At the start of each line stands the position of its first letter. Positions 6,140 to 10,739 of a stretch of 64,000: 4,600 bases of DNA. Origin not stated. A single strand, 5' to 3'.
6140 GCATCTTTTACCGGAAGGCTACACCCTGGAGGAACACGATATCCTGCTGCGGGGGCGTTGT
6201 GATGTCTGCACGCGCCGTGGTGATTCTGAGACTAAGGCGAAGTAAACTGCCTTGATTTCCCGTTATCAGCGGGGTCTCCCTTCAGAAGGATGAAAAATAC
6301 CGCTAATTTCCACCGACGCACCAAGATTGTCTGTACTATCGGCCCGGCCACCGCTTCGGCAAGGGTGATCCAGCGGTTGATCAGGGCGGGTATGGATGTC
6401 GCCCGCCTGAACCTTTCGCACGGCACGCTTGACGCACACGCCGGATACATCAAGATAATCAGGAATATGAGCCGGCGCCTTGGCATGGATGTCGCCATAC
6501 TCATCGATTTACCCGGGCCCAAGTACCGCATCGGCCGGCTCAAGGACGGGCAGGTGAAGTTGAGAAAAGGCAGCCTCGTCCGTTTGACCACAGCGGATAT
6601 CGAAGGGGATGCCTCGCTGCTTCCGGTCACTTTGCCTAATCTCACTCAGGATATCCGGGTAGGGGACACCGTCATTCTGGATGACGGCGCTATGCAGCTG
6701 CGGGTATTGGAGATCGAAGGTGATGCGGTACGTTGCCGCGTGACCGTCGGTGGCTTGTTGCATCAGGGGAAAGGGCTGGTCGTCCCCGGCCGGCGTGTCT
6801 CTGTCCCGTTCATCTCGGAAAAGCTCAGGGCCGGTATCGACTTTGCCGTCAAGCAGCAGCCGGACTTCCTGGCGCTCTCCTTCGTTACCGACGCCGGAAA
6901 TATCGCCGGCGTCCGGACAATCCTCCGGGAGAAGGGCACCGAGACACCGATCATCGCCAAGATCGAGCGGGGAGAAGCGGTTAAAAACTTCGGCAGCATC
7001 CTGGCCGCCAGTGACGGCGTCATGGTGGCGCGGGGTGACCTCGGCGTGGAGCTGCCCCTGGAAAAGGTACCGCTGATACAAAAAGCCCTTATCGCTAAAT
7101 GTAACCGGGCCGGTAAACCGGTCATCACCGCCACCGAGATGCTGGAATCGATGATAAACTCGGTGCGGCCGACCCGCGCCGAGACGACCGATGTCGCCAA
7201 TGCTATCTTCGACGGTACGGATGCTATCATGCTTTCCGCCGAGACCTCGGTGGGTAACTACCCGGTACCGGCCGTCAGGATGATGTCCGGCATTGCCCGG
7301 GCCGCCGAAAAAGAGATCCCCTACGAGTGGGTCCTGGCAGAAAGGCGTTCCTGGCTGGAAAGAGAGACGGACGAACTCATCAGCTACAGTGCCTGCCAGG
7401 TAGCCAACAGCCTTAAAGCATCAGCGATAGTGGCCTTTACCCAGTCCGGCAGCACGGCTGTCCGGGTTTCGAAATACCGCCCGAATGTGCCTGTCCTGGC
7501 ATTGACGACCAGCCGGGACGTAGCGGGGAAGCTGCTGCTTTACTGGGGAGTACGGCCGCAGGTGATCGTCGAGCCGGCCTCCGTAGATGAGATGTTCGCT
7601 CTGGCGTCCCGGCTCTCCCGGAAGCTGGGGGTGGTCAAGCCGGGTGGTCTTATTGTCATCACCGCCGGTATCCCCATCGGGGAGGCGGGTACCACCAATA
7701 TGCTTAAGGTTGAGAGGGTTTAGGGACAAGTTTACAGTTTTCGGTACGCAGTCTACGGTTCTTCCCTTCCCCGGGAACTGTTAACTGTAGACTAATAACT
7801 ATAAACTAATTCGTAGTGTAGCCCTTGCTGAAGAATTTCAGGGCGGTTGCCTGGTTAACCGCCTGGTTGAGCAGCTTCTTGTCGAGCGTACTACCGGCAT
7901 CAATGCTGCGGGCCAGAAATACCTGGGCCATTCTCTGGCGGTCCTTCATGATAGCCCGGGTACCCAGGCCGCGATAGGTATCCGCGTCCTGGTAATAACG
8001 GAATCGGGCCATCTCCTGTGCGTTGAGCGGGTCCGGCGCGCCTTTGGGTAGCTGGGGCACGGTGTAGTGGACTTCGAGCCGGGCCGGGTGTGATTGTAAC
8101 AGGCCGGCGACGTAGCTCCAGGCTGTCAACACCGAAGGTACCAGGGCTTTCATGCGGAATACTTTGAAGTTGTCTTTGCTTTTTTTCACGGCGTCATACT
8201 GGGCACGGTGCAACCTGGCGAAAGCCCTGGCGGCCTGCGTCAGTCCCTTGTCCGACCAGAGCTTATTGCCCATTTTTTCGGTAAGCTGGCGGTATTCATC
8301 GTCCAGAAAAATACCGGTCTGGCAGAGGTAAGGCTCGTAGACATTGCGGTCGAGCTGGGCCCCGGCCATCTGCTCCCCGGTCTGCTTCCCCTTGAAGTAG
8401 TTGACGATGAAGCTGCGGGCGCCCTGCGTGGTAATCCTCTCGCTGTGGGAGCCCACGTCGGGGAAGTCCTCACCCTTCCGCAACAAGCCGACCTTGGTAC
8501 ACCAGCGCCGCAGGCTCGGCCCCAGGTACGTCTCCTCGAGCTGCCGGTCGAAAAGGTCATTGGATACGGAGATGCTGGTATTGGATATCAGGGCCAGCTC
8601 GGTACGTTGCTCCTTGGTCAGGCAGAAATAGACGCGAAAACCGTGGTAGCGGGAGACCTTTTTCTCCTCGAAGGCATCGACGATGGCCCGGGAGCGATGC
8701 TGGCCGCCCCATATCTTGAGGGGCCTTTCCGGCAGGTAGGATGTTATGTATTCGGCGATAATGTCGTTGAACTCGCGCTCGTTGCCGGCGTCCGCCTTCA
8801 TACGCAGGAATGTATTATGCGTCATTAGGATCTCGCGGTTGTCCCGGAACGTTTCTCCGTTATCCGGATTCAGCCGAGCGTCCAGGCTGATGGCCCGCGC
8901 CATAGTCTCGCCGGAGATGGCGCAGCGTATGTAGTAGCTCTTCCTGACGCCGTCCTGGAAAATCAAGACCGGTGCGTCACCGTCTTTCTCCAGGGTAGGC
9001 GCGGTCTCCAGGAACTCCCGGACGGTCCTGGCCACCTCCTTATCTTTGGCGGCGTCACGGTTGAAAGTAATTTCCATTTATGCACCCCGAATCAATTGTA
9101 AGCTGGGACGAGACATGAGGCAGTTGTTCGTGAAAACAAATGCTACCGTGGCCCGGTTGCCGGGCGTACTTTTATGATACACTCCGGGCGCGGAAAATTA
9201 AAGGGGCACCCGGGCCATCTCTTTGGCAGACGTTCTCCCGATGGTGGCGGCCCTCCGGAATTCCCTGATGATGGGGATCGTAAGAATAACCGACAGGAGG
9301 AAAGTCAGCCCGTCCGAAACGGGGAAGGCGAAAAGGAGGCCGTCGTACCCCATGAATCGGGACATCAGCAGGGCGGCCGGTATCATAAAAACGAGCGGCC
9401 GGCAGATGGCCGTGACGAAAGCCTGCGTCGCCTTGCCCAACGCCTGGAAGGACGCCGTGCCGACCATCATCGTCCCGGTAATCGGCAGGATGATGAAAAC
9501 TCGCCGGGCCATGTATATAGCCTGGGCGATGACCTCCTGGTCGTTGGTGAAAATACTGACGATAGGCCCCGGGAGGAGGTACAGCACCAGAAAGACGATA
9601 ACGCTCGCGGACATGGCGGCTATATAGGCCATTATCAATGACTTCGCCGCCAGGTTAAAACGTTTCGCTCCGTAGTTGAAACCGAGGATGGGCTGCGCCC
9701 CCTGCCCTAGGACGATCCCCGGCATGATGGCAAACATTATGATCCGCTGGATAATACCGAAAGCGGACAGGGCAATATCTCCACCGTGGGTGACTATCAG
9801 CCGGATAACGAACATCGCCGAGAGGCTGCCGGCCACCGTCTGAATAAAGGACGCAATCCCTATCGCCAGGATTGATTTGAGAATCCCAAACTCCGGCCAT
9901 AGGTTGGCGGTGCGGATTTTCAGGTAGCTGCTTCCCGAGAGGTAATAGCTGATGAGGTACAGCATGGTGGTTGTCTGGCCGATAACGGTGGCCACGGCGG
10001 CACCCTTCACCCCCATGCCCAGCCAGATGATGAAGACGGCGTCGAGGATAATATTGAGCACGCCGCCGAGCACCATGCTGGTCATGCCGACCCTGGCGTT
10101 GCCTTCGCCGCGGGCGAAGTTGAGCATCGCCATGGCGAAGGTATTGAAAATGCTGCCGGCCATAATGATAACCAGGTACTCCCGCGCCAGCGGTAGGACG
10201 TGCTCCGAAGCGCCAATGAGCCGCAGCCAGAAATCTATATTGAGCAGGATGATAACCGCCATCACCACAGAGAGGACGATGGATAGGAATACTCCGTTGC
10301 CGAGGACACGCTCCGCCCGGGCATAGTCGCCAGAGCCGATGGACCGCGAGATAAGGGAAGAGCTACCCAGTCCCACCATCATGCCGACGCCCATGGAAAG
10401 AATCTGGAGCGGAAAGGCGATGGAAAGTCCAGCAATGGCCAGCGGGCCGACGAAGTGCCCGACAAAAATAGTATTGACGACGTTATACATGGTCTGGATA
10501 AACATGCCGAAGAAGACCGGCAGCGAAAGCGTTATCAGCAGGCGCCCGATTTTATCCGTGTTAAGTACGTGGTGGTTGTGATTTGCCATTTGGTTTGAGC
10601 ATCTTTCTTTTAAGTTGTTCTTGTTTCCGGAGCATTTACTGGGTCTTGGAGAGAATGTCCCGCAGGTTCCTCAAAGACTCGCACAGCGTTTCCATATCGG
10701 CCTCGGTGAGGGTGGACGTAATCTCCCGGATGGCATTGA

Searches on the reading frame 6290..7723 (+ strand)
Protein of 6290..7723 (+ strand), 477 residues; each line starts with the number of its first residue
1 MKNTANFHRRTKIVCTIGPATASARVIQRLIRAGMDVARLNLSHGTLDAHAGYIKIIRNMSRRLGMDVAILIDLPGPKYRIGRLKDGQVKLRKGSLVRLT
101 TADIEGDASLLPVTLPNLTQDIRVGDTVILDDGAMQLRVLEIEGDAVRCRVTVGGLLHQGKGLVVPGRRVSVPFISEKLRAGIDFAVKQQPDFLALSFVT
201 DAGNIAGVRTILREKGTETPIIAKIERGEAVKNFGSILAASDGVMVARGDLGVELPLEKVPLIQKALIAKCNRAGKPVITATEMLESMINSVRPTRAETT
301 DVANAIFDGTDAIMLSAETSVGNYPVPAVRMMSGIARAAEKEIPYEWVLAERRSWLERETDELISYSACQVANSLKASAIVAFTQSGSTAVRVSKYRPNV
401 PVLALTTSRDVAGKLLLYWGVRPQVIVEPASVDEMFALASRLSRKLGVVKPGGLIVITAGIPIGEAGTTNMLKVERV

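Call 64: find_encoding_contigs(protein=window:6290-7723:+, flank=10000, max_places=1)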
Protein window:6290-7723:+ (477 aa): no gene with exactly this product is on record in the collection.

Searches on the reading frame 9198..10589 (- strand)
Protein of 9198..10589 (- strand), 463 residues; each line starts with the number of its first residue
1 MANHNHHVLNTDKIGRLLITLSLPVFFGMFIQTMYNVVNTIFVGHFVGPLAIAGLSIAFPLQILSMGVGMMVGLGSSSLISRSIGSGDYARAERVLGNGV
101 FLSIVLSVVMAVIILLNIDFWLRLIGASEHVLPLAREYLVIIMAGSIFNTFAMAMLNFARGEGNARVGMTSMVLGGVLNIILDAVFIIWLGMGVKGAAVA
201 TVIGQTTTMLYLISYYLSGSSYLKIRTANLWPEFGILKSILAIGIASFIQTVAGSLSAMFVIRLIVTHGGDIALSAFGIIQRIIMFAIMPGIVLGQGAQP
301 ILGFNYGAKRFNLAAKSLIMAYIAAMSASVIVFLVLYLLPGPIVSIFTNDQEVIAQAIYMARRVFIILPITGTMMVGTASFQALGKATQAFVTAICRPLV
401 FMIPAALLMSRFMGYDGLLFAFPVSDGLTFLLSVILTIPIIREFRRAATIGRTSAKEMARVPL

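Call 66: search_protein_families(library=pfam, max_evalue=0.00001, proteins=[window:9198-10589:-])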
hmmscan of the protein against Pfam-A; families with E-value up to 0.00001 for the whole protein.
window:9198-10589:- (463 aa): 1 family
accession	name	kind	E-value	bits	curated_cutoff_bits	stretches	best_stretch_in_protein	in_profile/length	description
PF01554.23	MatE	-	6.3e-51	172.7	24.9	2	24-184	1-160/161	MatE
